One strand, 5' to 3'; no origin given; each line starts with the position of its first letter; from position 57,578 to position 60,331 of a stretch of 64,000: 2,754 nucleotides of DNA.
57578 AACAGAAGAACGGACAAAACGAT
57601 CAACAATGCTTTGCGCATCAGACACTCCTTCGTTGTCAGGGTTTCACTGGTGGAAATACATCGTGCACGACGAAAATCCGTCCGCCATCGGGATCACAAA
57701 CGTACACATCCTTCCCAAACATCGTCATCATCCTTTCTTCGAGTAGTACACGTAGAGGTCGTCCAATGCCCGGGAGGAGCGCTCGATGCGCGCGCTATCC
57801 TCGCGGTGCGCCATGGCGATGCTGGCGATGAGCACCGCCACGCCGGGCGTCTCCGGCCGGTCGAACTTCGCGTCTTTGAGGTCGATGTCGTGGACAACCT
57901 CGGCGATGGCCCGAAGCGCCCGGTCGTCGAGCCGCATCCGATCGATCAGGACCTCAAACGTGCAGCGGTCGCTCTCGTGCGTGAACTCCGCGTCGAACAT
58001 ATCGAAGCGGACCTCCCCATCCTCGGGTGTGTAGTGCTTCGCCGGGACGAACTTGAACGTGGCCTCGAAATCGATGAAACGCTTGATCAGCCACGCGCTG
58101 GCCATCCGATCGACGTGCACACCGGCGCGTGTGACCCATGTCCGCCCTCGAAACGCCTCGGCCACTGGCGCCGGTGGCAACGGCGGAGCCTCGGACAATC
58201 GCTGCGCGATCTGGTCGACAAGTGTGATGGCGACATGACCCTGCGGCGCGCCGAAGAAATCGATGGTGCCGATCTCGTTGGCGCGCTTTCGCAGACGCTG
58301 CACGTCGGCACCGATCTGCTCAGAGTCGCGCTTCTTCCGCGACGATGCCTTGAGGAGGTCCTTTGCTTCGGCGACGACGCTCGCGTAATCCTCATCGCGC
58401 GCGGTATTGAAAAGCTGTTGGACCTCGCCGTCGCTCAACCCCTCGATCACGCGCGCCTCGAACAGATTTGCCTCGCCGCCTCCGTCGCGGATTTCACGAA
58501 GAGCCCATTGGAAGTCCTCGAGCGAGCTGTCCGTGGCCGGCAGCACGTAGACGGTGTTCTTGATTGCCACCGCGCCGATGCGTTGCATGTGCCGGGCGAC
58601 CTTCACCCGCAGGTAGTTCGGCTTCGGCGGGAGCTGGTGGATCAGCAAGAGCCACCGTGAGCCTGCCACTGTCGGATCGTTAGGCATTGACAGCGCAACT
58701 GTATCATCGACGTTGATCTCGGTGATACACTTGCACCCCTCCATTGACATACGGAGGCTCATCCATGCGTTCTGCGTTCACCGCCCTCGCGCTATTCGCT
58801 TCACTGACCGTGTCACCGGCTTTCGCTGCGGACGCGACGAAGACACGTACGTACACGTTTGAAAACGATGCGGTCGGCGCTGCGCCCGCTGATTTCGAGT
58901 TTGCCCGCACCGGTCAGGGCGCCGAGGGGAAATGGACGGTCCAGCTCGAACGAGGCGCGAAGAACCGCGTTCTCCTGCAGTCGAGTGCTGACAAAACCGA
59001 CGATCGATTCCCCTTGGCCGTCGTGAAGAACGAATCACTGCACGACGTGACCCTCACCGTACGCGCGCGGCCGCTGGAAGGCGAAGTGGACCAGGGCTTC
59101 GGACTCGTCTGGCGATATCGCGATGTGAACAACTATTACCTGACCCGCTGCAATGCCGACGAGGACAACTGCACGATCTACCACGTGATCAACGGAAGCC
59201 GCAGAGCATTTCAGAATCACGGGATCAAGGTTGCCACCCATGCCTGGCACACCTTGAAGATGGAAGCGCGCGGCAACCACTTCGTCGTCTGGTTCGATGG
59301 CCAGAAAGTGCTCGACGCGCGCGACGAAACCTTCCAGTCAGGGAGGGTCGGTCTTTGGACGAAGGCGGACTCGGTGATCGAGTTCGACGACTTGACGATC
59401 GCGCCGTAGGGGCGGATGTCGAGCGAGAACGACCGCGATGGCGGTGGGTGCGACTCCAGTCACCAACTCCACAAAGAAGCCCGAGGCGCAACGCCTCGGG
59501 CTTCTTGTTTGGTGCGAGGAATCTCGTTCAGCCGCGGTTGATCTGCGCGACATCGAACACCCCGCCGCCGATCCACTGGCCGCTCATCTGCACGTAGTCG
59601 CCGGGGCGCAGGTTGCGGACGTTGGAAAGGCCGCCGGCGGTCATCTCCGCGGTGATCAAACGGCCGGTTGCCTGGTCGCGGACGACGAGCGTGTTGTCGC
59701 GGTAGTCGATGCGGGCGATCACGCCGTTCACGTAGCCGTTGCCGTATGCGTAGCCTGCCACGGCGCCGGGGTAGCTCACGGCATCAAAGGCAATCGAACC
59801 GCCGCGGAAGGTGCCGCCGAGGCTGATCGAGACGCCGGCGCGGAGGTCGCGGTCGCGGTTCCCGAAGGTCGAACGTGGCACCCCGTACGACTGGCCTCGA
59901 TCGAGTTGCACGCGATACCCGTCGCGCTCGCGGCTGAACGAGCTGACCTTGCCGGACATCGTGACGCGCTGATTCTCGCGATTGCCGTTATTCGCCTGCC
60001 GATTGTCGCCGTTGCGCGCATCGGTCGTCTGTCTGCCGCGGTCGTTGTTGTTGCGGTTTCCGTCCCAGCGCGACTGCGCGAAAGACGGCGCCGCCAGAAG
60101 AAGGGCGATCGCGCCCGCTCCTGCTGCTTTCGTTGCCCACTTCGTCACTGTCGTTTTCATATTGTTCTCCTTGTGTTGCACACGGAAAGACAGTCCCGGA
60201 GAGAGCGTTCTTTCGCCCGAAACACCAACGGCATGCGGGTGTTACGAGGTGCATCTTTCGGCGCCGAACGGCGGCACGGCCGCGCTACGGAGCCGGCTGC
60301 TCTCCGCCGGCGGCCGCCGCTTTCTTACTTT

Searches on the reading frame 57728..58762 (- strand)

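Call 4: search_protein_families(library=pfam, proteins=[window:57728-58762:-], max_evalue=0.01)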
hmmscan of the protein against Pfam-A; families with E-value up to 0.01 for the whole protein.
window:57728-58762:- (344 aa): 2 families
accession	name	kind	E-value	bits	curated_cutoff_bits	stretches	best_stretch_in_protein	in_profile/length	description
PF09828.14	ChrB_C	-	2.4e-44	151.4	25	1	209-339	1-131/132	ChrB, C-terminal domain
PF20229.3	ChrB_N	-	9.6e-14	52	23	1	52-190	1-146/159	Protein ChrB, N-terminal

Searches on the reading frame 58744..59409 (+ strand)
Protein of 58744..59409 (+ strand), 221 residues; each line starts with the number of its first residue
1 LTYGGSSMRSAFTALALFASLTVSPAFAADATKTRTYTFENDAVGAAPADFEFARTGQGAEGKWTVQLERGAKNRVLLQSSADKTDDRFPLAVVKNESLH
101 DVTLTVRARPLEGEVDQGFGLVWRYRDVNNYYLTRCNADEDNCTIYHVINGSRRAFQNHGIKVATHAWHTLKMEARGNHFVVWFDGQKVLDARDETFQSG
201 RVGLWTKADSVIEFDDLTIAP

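Call 4: search_protein_families(library=pfam, proteins=[window:58744-59409:+], max_evalue=0.01)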
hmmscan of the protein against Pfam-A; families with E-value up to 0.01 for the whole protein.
window:58744-59409:+ (221 aa): 2 families
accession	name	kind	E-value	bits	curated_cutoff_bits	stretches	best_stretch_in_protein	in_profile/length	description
PF06439.18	3keto-disac_hyd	-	1.9e-07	31.8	26.8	1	91-219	44-186/187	3-keto-disaccharide hydrolase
PF21708.4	Glyco_hydro_59_C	-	0.0018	18.8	27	1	155-219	107-172/175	Galactocerebrosidase, C-terminal lectin domain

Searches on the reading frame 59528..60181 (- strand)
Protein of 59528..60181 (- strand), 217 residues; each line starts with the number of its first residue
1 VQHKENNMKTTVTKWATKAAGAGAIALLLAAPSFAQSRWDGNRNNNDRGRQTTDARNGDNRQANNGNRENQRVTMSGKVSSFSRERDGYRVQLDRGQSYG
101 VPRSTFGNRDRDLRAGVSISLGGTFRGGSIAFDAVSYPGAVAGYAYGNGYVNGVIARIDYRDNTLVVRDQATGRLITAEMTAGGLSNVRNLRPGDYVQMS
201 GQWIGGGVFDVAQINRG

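Call 4: search_protein_families(library=pfam, proteins=[window:59528-60181:-], max_evalue=0.01)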
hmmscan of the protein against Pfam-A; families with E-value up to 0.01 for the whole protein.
window:59528-60181:- (217 aa): 0 families

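Call 27: search_protein_families(library=ncbifam, proteins=[window:59528-60181:-], max_evalue=1)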
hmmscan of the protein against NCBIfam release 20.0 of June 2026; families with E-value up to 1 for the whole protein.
window:59528-60181:- (217 aa): 1 family
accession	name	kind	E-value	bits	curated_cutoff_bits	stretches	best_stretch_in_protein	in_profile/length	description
NF041742.1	WGxxGxxG_fam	subfamily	0.093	13.3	35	1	16-60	5-48/69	WGxxGxxG family protein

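Call 72: search_protein_families(library=padloc, proteins=[window:59528-60181:-], max_evalue=0.1)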
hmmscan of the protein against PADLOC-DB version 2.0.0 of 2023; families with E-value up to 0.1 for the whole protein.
window:59528-60181:- (217 aa): 0 families
